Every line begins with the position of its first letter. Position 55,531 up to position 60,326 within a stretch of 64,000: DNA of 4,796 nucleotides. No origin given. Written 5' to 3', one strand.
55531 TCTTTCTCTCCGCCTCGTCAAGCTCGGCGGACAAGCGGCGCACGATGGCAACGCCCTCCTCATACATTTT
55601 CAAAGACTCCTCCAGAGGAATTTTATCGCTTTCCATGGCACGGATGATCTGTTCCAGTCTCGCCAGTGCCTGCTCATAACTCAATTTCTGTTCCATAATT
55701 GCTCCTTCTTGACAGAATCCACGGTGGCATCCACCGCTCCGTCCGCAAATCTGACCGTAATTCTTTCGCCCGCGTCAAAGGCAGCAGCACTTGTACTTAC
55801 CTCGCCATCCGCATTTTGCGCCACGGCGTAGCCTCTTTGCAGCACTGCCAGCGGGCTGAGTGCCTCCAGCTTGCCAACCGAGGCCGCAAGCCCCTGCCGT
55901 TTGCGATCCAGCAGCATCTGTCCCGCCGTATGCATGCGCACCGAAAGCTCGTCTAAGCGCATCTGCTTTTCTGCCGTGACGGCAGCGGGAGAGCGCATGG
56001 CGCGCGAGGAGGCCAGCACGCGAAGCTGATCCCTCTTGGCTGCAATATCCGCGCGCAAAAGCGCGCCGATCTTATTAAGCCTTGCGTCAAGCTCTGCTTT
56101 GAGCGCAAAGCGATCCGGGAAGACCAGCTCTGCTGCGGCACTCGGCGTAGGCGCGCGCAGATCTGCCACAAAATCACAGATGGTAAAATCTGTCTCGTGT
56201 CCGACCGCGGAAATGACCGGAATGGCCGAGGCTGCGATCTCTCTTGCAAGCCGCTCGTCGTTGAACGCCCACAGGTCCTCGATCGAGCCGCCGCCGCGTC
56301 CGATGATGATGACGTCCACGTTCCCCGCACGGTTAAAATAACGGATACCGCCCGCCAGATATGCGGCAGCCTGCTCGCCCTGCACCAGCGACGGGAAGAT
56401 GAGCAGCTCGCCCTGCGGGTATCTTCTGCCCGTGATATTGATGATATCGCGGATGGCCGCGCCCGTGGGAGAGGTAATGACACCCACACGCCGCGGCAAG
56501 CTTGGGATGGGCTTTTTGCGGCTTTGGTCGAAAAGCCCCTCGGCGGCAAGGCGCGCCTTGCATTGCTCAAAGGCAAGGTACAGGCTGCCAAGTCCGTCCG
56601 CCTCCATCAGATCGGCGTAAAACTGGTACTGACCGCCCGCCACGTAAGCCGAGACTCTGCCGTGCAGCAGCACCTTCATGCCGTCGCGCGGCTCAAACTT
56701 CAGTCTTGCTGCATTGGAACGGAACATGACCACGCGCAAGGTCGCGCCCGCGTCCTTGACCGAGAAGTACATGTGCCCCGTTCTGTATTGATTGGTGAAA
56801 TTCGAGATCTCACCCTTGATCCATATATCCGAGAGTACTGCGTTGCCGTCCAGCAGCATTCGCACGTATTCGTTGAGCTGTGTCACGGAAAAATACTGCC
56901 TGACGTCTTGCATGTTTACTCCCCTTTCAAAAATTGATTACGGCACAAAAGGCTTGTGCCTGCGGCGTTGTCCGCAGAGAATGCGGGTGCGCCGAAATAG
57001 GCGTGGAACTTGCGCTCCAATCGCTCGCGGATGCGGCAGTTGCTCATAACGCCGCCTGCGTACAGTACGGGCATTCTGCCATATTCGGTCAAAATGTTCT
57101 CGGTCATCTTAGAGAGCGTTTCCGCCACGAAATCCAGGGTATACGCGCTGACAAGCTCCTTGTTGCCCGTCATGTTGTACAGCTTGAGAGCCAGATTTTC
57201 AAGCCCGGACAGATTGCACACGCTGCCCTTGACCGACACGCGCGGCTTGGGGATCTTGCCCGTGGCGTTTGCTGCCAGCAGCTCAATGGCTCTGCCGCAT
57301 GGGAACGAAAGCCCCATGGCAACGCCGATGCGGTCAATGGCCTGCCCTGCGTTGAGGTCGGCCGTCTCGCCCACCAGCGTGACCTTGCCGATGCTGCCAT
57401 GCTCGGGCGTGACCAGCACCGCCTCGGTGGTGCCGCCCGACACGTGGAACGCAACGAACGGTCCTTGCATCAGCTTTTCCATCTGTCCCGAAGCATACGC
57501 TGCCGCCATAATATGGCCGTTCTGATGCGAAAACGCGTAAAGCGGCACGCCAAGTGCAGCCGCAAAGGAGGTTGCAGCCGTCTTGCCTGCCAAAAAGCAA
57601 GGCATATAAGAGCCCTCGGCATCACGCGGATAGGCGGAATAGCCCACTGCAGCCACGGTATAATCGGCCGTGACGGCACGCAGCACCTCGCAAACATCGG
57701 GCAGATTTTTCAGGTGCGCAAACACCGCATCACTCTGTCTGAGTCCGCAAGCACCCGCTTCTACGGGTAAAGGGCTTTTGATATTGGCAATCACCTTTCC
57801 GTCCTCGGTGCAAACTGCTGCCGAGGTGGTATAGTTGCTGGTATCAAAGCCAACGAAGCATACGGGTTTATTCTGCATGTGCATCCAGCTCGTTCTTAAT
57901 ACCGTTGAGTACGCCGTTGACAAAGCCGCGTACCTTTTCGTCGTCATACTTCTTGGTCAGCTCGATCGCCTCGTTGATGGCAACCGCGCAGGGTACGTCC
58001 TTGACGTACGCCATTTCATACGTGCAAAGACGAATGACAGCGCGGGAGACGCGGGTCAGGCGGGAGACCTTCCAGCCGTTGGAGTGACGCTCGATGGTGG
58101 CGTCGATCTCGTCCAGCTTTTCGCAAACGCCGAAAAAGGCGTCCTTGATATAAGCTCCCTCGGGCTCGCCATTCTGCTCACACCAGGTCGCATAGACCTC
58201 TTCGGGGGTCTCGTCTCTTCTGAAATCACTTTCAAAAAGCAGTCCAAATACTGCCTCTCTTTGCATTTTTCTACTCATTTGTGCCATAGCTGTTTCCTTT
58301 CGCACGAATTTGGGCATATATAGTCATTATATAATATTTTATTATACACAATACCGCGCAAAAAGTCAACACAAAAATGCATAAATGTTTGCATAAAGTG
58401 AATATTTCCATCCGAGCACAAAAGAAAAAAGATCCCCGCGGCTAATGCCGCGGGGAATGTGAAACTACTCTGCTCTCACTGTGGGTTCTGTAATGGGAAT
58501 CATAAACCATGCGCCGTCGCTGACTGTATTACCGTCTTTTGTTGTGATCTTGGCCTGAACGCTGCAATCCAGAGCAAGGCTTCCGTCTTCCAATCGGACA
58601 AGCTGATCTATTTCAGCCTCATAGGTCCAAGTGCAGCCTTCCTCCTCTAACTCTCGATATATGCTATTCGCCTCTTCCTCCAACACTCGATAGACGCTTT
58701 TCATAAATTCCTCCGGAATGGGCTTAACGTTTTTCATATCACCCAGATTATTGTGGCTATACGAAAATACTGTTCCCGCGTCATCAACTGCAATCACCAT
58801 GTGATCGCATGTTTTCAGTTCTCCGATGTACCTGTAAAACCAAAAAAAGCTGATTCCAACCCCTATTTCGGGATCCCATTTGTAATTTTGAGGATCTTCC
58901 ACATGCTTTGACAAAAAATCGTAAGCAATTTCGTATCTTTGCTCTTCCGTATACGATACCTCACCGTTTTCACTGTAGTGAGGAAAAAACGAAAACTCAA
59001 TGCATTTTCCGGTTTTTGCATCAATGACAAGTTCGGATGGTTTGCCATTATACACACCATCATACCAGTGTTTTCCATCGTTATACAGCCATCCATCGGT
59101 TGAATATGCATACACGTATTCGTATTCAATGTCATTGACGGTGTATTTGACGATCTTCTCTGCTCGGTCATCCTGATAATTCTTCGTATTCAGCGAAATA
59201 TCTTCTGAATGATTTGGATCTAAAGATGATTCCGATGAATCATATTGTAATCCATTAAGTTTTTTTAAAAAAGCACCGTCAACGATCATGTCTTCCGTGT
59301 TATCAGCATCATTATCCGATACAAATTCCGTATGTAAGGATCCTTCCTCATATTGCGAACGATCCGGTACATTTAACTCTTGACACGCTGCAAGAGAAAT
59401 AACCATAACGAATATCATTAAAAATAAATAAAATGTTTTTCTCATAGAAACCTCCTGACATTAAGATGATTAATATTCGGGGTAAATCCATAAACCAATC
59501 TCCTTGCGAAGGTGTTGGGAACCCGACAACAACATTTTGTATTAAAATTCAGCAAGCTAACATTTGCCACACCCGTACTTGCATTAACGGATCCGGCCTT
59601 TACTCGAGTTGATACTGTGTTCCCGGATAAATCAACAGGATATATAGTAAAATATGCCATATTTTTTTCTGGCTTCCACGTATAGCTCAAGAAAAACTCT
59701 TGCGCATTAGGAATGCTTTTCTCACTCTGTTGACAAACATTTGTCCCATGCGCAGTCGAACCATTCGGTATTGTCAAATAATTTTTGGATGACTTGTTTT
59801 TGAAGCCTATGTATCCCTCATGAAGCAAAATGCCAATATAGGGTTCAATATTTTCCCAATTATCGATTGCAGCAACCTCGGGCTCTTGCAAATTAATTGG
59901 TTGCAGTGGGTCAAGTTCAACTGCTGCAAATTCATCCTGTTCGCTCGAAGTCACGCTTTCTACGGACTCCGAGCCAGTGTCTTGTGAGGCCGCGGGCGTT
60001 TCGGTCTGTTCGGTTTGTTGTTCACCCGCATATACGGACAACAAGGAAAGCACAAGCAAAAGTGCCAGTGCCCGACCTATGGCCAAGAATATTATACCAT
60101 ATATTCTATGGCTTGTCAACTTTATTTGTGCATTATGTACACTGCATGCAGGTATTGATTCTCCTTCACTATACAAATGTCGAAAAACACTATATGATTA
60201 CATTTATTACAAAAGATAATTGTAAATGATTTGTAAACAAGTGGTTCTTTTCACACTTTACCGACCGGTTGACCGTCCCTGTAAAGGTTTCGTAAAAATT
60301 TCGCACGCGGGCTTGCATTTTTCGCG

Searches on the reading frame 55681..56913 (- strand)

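Call 94: search_protein_families(library=pfam, proteins=[window:55681-56913:-], max_evalue=0.001)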
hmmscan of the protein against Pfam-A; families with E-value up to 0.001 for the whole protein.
window:55681-56913:- (410 aa): 3 families
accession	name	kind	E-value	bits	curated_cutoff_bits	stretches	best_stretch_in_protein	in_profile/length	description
PF02601.20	Exonuc_VII_L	-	1.7e-95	320.6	35.9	2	127-341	1-213/315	Exonuclease VII, large subunit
PF13742.12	tRNA_anti_2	-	1.6e-30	105.6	27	1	8-103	1-94/95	OB-fold nucleic acid binding domain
PF01336.31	tRNA_anti-codon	-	2.4e-10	40.7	27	1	30-101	1-70/75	OB-fold nucleic acid binding domain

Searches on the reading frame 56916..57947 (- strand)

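Call 94: search_protein_families(library=pfam, proteins=[window:56916-57947:-], max_evalue=0.001)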
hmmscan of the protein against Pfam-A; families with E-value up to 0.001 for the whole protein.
window:56916-57947:- (343 aa): 1 family
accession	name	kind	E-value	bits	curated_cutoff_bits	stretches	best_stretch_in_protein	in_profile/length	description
PF00814.31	TsaD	-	4.5e-22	79.4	24.8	1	116-329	64-260/264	tRNA N6-adenosine threonylcarbamoyltransferase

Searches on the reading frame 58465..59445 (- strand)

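Call 94: search_protein_families(library=pfam, proteins=[window:58465-59445:-], max_evalue=0.001)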
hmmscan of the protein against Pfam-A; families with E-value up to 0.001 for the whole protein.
window:58465-59445:- (326 aa): 1 family
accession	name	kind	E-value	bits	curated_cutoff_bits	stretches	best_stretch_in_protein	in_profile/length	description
PF16244.11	DUF4901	-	4.3e-08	33.8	27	1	122-232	33-147/148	YcdB, YcdC repeated domain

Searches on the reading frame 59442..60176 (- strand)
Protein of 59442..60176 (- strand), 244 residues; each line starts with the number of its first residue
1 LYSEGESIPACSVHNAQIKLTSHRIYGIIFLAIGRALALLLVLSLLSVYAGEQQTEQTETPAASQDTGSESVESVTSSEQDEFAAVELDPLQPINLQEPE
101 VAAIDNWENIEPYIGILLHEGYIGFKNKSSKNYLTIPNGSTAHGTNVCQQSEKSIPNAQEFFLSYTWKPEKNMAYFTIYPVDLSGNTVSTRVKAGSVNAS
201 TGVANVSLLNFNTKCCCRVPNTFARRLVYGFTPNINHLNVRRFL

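Call 94: search_protein_families(library=pfam, proteins=[window:59442-60176:-], max_evalue=0.001)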
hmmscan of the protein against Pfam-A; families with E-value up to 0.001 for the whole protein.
window:59442-60176:- (244 aa): 1 family
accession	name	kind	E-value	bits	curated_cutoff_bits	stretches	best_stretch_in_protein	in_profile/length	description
PF14200.12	RicinB_lectin_2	-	8.9e-05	23.6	25.6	1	120-168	12-55/89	Ricin-type beta-trefoil lectin domain-like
